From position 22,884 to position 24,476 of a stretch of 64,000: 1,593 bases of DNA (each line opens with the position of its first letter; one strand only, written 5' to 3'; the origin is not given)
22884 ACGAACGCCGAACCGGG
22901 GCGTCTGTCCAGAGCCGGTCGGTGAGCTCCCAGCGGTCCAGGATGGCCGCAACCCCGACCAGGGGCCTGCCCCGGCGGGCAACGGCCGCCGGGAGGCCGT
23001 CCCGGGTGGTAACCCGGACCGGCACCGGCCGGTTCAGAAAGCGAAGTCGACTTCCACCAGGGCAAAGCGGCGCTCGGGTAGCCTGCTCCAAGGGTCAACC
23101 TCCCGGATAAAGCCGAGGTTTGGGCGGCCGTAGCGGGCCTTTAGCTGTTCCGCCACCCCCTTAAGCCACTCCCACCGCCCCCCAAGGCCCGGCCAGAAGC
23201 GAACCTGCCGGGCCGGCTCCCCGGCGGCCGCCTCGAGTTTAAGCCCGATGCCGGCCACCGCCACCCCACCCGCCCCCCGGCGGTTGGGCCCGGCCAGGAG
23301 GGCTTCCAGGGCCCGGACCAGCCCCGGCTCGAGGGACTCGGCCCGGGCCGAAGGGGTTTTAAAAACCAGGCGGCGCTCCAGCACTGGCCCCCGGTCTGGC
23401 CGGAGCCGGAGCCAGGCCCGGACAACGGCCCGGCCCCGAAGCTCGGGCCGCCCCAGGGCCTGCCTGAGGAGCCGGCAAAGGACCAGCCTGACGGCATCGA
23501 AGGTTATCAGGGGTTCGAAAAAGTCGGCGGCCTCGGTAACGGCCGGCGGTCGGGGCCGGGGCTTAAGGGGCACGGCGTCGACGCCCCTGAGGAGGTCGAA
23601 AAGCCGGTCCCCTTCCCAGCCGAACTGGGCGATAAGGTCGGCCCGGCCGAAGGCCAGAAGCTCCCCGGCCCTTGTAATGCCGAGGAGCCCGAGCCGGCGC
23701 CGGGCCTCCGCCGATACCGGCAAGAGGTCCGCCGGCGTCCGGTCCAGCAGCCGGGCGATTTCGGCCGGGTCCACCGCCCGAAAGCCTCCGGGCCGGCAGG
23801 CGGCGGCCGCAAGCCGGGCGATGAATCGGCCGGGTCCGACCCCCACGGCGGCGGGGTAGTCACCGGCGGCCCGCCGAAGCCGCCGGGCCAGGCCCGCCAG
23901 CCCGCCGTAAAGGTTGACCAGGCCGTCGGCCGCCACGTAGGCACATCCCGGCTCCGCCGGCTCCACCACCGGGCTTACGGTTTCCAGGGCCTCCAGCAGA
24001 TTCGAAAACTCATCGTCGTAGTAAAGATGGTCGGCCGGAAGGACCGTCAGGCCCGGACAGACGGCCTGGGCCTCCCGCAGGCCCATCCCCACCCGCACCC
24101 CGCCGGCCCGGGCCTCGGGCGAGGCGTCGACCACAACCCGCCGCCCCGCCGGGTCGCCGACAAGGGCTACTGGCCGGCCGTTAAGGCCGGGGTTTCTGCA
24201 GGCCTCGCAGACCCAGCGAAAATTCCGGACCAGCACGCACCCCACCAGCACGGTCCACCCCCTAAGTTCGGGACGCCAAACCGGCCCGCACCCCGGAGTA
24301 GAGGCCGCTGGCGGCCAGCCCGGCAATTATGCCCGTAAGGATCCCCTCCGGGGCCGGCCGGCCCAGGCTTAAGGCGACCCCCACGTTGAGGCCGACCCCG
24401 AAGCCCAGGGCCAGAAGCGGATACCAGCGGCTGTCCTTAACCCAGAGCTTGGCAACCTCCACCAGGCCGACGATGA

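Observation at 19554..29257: Phage head/tail/lysis genes run without a break into an imuB-dnaE2 mutasome cassette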

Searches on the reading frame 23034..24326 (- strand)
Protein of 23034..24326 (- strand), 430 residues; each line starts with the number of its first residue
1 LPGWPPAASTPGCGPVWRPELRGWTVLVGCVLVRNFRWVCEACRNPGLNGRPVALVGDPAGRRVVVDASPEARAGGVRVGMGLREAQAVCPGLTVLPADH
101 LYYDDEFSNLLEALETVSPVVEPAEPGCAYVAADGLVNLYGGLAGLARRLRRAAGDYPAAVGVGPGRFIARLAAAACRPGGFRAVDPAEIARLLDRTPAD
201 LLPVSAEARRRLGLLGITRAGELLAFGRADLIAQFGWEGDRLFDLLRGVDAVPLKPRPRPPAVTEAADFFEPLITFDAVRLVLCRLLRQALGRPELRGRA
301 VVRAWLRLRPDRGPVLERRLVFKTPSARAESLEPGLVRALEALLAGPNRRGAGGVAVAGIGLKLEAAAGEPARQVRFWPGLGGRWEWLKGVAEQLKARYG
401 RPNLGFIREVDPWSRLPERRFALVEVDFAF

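Call 4: search_protein_families(library=pfam, max_evalue=0.01, proteins=[window:23034-24326:-])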
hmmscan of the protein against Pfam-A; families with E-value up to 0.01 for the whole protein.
window:23034-24326:- (430 aa): 1 family
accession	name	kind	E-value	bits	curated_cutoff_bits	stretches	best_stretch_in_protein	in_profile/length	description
PF00817.25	IMS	-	1.1e-21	77.7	23.2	1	34-174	4-147/148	impB/mucB/samB family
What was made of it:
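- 23034..24251 (-): ImuB-like inactive Y-family polymerase, 405 aa; starts 10 nt after the holin stop behind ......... PF00817 E 1e-21 (call 4).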

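Call 5: search_protein_families(library=phrogs, max_evalue=0.01, proteins=[window:23034-24326:-])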
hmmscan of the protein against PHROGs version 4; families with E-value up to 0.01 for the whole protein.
window:23034-24326:- (430 aa): 1 family
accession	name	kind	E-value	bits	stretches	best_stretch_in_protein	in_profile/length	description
phrog_1268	-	DNA, RNA and nucleotide metabolism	1.9e-14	54.3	1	30-293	6-279/425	DNA polymerase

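Call 8: find_related_loci(query=window:23034-24251:-, collection=genome_contigs, flank=10000)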
Query window:23034-24251:- (405 aa) in genome_contigs; peptide patterns used: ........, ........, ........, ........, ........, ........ (x = any residue, [..] = any of these).
277 stretches matched a pattern; 2 encode a relative of the query (tblastn E <= 1e-3); 2 distinct loci.
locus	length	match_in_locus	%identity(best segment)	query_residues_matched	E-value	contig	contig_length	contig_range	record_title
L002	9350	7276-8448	82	3-405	2e-174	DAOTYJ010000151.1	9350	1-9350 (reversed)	MAG TPA_asm: Dehalococcoidia bacterium isolate H24_334 k119_1690504, whole genome shotgun sequence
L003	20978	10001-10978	29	3-318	7e-18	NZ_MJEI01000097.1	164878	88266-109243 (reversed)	Williamsia sp. 1135 contig578, whole genome shotgun sequence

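Call 21: find_homologous_proteins(query=window:23034-24251:-, max_evalue=1e-30)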
Query window:23034-24251:- (405 aa): 24 proteins with E <= 1e-30 among 8000 candidates.
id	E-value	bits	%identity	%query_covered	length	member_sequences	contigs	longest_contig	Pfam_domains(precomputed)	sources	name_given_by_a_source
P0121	1.4e-240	817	93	100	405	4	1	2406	PF00817.26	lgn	-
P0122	1.4e-197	675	82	100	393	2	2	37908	PF00817.26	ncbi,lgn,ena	-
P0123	5.4e-189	647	77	100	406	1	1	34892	PF00817.26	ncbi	-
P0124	3.4e-181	621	73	100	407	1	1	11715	PF00817.26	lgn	-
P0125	4.5e-181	621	75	100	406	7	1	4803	PF00817.26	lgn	-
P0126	6.9e-174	597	72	100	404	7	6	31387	PF00817.26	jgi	jgi:DNA polymerase-4/protein ImuB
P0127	2.3e-45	174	37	99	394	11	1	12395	PF00817.26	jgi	-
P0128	2.7e-44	170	33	99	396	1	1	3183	PF00817.26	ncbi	-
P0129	8.4e-41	159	33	99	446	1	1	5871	PF00817.26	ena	-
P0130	1.0e-40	159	33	99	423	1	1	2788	PF00817.26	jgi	-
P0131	5.0e-39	153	33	99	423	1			PF00817.26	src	-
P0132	5.7e-39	153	33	99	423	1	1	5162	PF00817.26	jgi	-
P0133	1.3e-38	152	33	99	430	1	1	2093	PF00817.26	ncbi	-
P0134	2.6e-38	151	33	99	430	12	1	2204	PF00817.26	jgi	-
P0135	2.6e-38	151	32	99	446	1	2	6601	PF00817.26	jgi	jgi:DNA polymerase-4/protein ImuB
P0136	3.7e-38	150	33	99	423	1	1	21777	PF00817.26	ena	-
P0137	4.0e-38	150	33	99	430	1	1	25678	PF00817.26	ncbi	-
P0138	5.1e-38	150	33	99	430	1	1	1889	PF00817.26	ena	-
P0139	6.1e-38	149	32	99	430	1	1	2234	PF00817.26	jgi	jgi:DNA polymerase-4/protein ImuB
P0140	1.3e-37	148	32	99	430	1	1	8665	PF00817.26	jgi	-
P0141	1.4e-37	148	33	99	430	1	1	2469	PF00817.26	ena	-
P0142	3.5e-37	147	33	99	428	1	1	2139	PF00817.26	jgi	-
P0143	1.8e-35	141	36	98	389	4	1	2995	PF11799.14,PF00817.26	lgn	-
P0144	8.5e-33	132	30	99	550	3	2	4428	PF00817.26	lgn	-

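Call 22: find_encoding_contigs(protein=P0123, flank=10000, max_places=2)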
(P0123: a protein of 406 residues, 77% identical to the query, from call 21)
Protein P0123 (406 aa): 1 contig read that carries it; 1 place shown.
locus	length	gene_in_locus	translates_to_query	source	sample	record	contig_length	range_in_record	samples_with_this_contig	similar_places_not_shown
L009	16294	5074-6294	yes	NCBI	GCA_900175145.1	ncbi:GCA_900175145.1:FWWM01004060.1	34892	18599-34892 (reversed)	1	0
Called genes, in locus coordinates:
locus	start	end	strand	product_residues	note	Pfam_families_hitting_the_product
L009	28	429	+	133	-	-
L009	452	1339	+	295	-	PF20911:GP7 (faint)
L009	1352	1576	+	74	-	-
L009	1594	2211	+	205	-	PF24175:SU10_adaptor (weak)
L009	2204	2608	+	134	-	PF01464:SLT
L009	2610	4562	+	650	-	-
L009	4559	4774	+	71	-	-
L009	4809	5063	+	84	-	-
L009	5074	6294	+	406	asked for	PF00817:IMS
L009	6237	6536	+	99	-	-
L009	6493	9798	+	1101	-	PF02811:PHP, PF07733:DNA_pol3_alpha, PF17657:DNA_pol3_finger, PF14579:HHH_6, PF01336:tRNA_anti-codon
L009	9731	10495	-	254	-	PF02223:Thymidylate_kin, PF13401:AAA_22 (weak), PF13521:AAA_28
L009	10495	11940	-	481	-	PF19568:Spore_III_AA, PF13401:AAA_22 (faint), PF13481:AAA_25 (faint), PF13604:AAA_30 (faint), PF03266:NTPase_1 (faint), PF13238:AAA_18 (weak), PF25516:PTPase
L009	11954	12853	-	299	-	-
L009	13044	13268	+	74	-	-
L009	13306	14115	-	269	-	PF00528:BPD_transp_1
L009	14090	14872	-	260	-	PF13481:AAA_25 (faint), PF00005:ABC_tran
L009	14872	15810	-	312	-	PF12974:Phosphonate-bd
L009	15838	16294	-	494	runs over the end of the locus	PF03239:FTR1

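Call 23: find_encoding_contigs(protein=P0126, flank=10000, max_places=4)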
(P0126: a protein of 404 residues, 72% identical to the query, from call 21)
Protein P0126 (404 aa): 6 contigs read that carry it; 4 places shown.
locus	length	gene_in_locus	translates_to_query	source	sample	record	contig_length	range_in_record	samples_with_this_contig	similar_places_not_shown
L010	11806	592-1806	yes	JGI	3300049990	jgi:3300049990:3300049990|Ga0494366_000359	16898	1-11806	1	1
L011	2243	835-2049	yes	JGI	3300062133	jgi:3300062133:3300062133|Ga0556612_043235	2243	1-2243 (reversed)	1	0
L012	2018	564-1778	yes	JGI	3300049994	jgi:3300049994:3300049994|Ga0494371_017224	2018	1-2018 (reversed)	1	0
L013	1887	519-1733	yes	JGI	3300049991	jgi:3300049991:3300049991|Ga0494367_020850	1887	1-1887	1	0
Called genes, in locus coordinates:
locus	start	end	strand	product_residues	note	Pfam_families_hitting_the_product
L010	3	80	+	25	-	?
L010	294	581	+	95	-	-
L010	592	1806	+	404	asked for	PF00817:IMS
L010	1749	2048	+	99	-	-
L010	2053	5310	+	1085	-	PF02811:PHP, PF07733:DNA_pol3_alpha, PF17657:DNA_pol3_finger, PF14579:HHH_6, PF01336:tRNA_anti-codon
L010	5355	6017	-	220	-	PF02223:Thymidylate_kin, PF13521:AAA_28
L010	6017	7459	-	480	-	PF19568:Spore_III_AA, PF13481:AAA_25 (faint), PF00004:AAA (weak), PF03266:NTPase_1 (faint), PF13238:AAA_18 (faint), PF13401:AAA_22 (faint), PF25516:PTPase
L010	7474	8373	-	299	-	-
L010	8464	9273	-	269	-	PF00528:BPD_transp_1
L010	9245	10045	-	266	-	PF00005:ABC_tran, PF13304:AAA_21 (faint)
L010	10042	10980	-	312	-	PF12974:Phosphonate-bd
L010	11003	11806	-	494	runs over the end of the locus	PF03239:FTR1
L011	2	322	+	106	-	?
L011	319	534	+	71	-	-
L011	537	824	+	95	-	-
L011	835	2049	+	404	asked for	PF00817:IMS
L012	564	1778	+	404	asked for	PF00817:IMS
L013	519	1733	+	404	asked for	PF00817:IMS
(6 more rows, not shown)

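Call 24: find_encoding_contigs(protein=P0127, flank=10000, max_places=2)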
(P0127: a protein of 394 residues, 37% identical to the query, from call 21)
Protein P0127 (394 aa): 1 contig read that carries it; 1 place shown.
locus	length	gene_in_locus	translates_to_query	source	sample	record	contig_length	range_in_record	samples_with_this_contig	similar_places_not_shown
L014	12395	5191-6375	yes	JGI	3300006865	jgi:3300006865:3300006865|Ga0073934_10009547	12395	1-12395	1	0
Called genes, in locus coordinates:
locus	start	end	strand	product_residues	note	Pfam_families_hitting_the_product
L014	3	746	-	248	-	?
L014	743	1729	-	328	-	PF00248:Aldo_ket_red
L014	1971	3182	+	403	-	PF00355:Rieske, PF19301:LigXa_C (faint)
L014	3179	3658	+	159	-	-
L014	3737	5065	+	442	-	PF00355:Rieske, PF19301:LigXa_C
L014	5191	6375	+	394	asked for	PF00817:IMS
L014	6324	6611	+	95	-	-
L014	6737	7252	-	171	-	PF07452:CHRD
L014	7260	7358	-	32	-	-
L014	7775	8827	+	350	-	PF09084:NMT1, PF12974:Phosphonate-bd (weak)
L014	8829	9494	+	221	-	PF01983:CofC, PF12804:NTP_transf_3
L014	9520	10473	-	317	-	PF01933:CofD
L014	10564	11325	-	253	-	PF13489:Methyltransf_23 (weak), PF08241:Methyltransf_11, PF08242:Methyltransf_12, PF13649:Methyltransf_25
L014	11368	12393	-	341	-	?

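Call 29: search_protein_families(library=ncbifam, max_evalue=0.01, proteins=[window:23034-24251:-])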
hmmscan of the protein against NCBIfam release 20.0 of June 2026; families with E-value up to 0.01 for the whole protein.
window:23034-24251:- (405 aa): 10 families
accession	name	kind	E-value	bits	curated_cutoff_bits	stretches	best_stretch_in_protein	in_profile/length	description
NF002883.0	PRK03352.1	equivalog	2e-28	99.6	330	1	11-317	15-325/347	DNA polymerase IV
NF002882.0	PRK03348.1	equivalog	5.1e-28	98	389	1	15-306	19-316/461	DNA polymerase IV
NF002751.0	PRK02794.1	equivalog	3.2e-26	92.2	371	1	18-308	55-348/425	DNA polymerase IV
NF003015.0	PRK03858.1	subfamily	8.6e-26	90.9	367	1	16-327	22-333/399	DNA polymerase IV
NF002677.0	PRK02406.1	equivalog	3e-25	89.1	256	1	16-268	21-277/357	DNA polymerase IV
NF002848.0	PRK03103.1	subfamily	6e-25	87.5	381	1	12-232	15-243/410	DNA polymerase IV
NF002492.0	PRK01810.1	equivalog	6.1e-20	71.3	399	1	13-231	22-244/412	DNA polymerase IV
NF010731.0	PRK14133.1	equivalog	2.5e-16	59.9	362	1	15-228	17-230/352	DNA polymerase IV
NF002292.0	PRK01216.1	equivalog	2.1e-11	43.5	339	1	15-211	15-218/351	DNA polymerase IV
NF002955.0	PRK03609.1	subfamily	0.00014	20.9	431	1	8-153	7-154/422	translesion error-prone DNA polymerase V subunit UmuC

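Call 62: search_dna_similar(query=window:23034-24251:-, collection=phages, mode=protein, max_rows=10)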
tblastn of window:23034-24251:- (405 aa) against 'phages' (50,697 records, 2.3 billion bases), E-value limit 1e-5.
Records with a match: 17; places in all: 17; records where one place covers at least 80% of the query: 0.
Best place of each record, by identity: <60% 17.
By first word of the organism name: Listeria 6; Bacteriophage 4; Acinetobacter 2; Staphylococcus 2; Morganella 1; Enterococcus 1; Escherichia 1.
By host as written in the record: Listeria monocytogenes 6; - 6; Staphylococcus aureus 2; Morganella morganii IME1369 1; Enterococcus faecalis 1; Escherichia coli 1.
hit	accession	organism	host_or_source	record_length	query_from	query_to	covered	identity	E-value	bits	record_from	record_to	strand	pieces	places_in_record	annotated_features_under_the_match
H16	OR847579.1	Listeria phage LM 4-11-1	Listeria monocytogenes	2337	11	307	73%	24.6%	5e-15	82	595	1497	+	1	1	record has no annotation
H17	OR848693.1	Listeria phage LM 4-14-1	Listeria monocytogenes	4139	11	307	73%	24.6%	6e-15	82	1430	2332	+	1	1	record has no annotation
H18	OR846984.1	Listeria phage LM 4-11-1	Listeria monocytogenes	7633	11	307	73%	24.6%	7e-15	82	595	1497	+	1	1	record has no annotation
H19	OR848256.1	Listeria phage LM 4-14-1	Listeria monocytogenes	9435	11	307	73%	24.6%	7e-15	82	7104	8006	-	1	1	record has no annotation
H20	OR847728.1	Listeria phage LM 4-11-1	Listeria monocytogenes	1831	20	307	71%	25.2%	3e-16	86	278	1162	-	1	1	record has no annotation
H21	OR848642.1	Listeria phage LM 4-14-1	Listeria monocytogenes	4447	20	307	71%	25.2%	4e-16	86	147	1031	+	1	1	record has no annotation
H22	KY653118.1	Morganella phage IME1369_01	Morganella morganii IME1369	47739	1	318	79%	21.7%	4e-6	55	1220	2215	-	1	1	error-prone, lesion bypass DNA polymerase V | error-prone repair protein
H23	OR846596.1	Enterococcus phage Efs 1-1-1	Enterococcus faecalis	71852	20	307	71%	23.8%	1e-13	79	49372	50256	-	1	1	record has no annotation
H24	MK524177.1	Escherichia phage PHB10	Escherichia coli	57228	8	285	69%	24.3%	2e-6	56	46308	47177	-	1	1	translesion error-prone DNA polymerase V subunit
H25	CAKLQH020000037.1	Acinetobacter phage MD-2021a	not known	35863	21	307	71%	23.1%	1e-12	76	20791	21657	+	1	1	dinP: DNA polymerase IV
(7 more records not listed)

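Call 68: find_encoding_contigs(protein=P0137, flank=6000, max_places=2)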
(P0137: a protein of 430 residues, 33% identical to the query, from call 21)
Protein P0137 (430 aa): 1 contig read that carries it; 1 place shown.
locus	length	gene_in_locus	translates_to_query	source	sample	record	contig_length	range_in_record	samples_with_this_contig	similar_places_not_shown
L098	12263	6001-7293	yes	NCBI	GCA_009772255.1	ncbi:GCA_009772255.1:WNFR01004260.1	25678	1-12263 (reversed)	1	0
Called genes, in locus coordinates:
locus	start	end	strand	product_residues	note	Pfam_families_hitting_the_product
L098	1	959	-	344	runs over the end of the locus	PF01384:PHO4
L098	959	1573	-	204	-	PF01865:PhoU_div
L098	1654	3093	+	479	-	PF13520:AA_permease_2, PF00324:AA_permease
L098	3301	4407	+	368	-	PF04055:Radical_SAM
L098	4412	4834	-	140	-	PF13560:HTH_31 (faint)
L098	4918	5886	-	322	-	PF01904:DUF72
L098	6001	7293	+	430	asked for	PF00817:IMS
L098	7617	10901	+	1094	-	PF02811:PHP, PF07733:DNA_pol3_alpha, PF17657:DNA_pol3_finger, PF14579:HHH_6, PF01336:tRNA_anti-codon (weak)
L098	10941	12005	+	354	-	PF01717:Meth_synt_2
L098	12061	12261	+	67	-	?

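Call 69: find_encoding_contigs(protein=P0136, flank=6000, max_places=2)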
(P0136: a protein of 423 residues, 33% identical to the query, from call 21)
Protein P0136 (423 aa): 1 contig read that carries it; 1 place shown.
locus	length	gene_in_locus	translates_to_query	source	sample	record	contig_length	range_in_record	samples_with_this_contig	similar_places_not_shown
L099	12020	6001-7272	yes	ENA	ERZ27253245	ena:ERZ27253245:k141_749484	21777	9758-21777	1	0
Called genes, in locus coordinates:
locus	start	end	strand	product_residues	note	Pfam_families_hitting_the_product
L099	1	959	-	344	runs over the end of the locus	PF01384:PHO4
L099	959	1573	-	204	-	PF01865:PhoU_div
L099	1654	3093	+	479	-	PF13520:AA_permease_2, PF00324:AA_permease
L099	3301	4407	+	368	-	PF04055:Radical_SAM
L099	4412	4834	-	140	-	PF13560:HTH_31 (faint)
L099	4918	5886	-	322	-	PF01904:DUF72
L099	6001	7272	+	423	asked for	PF00817:IMS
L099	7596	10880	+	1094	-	PF02811:PHP, PF07733:DNA_pol3_alpha, PF17657:DNA_pol3_finger, PF14579:HHH_6, PF01336:tRNA_anti-codon (weak)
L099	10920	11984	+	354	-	PF01717:Meth_synt_2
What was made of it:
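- The next ImuB relatives (33-37% identical; L014, L098, L099) have imuB-p99(-dnaE2) without phage genes (calls 24, 68, 69).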
